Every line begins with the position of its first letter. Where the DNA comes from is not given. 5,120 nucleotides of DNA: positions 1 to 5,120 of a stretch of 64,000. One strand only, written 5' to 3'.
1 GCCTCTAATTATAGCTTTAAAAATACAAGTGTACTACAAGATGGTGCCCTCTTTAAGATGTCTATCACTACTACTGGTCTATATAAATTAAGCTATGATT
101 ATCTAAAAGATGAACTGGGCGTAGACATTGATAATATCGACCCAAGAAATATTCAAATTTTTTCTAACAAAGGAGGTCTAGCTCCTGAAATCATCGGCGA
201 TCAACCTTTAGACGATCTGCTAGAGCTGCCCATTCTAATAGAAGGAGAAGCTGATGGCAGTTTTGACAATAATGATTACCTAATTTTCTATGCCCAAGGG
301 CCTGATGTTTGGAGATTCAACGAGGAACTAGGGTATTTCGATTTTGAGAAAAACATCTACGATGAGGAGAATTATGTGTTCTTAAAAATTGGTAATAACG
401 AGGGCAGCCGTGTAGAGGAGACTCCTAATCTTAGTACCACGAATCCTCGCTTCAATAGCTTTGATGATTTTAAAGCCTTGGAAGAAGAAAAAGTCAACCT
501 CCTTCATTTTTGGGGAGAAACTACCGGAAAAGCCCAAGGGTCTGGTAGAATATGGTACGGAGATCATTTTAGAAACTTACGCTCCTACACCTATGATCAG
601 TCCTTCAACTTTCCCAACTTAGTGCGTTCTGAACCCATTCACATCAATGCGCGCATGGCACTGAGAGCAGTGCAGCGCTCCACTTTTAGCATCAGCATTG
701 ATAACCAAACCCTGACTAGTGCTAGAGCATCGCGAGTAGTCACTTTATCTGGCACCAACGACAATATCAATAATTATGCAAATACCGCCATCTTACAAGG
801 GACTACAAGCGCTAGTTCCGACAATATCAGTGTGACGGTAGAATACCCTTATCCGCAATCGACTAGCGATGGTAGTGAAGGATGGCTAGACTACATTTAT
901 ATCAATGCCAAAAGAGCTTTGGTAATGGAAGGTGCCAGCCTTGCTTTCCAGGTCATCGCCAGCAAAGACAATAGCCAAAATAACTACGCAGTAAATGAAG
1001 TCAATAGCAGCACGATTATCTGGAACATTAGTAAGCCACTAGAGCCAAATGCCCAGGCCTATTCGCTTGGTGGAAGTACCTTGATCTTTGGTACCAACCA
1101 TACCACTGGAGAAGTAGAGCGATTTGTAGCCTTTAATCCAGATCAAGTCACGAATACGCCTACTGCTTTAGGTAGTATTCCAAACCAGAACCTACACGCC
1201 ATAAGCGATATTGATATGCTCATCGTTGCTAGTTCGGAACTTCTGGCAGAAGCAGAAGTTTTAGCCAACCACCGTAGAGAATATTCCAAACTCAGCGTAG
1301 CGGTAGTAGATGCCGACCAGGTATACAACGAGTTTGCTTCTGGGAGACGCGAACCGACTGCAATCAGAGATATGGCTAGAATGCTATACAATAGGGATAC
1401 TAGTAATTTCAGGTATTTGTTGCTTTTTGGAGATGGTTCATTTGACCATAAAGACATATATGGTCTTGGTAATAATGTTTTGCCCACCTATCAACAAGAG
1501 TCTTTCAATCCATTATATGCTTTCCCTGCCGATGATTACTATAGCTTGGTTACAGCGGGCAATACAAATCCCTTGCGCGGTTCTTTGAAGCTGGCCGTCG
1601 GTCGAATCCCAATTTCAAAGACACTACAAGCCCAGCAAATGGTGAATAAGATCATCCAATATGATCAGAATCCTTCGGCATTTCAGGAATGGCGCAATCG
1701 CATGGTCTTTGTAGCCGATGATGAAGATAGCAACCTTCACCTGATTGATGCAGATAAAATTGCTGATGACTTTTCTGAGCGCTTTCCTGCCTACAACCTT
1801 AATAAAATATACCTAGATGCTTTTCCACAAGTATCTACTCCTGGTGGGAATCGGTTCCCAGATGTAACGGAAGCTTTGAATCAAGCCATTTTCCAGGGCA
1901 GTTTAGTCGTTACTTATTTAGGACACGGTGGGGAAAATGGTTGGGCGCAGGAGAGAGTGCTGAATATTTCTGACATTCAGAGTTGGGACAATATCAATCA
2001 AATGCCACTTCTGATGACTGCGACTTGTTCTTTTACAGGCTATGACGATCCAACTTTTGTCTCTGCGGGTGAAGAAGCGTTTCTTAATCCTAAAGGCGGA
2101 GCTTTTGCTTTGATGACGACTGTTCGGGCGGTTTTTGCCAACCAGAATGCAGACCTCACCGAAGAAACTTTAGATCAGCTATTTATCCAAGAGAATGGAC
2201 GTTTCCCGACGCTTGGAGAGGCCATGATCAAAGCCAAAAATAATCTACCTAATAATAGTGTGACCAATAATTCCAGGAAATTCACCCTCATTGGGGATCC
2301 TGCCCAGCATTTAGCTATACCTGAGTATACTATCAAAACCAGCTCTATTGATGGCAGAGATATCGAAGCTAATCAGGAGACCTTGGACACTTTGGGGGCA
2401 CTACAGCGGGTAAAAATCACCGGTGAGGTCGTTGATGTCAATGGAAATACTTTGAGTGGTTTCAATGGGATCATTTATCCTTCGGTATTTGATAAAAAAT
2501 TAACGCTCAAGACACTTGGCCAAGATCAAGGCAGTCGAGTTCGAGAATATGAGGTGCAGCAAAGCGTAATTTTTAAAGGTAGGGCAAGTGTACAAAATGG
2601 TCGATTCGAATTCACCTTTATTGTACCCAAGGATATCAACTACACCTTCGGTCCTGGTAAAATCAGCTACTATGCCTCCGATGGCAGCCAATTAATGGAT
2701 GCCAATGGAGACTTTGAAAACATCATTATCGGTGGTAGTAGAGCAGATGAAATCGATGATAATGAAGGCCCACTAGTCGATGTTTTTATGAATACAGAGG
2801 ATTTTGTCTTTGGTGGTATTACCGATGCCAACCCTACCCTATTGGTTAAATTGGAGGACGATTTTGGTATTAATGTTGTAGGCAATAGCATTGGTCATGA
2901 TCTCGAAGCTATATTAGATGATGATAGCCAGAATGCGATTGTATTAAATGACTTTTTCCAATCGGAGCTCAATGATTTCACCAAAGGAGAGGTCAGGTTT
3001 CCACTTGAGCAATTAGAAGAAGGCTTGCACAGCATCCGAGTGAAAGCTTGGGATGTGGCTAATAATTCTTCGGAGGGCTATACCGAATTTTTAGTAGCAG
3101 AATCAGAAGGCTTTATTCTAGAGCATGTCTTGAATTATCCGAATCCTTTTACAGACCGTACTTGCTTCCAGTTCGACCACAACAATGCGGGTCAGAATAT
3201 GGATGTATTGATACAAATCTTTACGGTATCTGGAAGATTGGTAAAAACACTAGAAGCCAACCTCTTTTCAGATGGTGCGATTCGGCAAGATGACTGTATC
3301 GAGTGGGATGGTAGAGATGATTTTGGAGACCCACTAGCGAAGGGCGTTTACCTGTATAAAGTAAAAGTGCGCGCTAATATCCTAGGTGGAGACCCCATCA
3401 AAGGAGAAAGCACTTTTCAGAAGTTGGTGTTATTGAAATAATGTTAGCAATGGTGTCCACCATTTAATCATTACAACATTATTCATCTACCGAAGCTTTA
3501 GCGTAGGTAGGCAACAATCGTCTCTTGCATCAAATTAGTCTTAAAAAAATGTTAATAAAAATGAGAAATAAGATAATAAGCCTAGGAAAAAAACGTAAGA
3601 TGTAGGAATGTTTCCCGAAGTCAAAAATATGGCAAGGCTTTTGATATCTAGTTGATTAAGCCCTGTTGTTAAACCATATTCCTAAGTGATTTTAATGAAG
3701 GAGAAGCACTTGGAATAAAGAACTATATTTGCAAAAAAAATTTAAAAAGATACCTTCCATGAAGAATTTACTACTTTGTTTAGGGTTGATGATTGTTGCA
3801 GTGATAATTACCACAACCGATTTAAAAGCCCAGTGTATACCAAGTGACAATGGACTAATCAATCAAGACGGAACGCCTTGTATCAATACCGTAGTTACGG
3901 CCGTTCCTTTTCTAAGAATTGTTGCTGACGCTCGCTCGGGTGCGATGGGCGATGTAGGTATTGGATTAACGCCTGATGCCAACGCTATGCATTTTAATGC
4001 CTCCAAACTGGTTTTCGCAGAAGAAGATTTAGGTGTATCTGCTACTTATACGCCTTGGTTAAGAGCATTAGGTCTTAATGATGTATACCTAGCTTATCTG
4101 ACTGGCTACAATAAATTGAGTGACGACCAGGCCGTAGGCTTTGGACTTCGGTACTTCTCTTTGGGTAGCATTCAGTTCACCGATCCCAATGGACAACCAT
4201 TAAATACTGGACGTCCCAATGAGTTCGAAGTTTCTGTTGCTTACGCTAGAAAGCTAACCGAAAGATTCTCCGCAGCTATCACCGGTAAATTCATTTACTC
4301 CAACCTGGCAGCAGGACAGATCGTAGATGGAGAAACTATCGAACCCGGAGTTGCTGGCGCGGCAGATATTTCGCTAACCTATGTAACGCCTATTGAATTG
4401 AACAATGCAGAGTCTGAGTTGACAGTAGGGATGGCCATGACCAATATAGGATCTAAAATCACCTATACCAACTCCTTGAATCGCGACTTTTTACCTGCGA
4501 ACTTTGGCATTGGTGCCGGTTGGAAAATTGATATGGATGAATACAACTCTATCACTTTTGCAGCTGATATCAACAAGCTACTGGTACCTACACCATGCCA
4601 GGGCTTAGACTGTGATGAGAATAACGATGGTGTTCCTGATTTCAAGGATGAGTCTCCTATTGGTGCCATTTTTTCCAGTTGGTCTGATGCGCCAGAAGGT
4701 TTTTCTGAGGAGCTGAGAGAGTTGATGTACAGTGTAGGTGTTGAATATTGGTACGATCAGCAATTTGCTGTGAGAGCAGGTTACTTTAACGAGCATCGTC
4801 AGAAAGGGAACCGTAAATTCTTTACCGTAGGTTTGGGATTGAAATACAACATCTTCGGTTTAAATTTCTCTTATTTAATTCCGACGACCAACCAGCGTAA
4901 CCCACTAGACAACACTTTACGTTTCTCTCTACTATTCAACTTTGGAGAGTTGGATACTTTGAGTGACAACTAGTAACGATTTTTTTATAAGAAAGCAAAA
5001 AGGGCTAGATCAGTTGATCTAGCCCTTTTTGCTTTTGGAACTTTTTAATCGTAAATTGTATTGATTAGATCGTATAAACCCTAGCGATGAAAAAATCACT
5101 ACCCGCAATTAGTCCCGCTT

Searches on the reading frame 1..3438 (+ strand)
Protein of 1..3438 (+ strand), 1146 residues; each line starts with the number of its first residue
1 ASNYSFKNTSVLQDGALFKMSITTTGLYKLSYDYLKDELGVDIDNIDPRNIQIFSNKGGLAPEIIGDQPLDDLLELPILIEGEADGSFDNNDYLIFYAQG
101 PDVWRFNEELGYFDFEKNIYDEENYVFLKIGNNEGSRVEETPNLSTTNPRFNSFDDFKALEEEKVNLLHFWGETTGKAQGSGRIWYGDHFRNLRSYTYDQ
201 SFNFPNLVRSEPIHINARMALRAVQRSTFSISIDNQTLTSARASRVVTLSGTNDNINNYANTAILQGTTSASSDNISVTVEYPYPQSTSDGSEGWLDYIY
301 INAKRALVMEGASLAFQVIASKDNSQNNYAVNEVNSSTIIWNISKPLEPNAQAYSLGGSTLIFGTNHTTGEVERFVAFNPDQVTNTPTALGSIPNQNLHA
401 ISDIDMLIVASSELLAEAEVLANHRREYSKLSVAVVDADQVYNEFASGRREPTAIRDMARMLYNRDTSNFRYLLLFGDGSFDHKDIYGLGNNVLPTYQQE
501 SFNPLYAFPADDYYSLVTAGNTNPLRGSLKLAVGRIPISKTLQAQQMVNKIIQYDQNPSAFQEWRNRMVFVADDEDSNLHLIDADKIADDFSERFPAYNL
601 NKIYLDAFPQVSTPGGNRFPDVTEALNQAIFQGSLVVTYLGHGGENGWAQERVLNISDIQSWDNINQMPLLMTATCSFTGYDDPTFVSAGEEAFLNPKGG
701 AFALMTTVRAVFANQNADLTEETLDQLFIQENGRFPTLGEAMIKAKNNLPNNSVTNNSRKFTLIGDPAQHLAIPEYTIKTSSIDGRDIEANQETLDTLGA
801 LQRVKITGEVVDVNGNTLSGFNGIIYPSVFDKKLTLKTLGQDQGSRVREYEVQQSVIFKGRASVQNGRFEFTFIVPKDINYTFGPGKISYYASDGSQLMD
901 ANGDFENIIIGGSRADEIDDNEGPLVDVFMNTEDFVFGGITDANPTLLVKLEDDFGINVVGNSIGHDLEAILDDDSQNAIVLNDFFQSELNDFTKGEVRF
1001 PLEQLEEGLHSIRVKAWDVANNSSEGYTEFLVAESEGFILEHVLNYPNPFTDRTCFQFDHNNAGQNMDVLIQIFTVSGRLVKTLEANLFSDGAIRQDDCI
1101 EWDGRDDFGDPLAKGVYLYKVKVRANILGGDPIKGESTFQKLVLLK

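Call 26: search_protein_families(library=pfam, proteins=[window:1-3438:+], max_evalue=0.001)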
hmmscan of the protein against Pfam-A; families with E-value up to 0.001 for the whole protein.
window:1-3438:+ (1146 aa): 3 families
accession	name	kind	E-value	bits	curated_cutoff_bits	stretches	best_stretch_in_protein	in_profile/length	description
PF01364.23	Peptidase_C25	-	4.3e-102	342.6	23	1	406-768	1-371/374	Peptidase family C25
PF13860.13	FlgD_ig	-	0.00011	22.5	27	1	1064-1123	20-75/79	FlgD Ig-like domain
PF18962.6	Por_Secre_tail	-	0.00097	19.8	27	0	1046-1085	2-38/75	Secretion system C-terminal sorting domain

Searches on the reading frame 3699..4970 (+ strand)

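Call 26: search_protein_families(library=pfam, proteins=[window:3699-4970:+], max_evalue=0.001)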
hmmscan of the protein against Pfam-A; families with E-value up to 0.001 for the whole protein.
window:3699-4970:+ (424 aa): 1 family
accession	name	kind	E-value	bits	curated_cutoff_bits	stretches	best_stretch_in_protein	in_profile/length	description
PF19572.5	PorV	-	7.2e-55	186.6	27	1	63-300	7-242/243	Type IX secretion system protein PorV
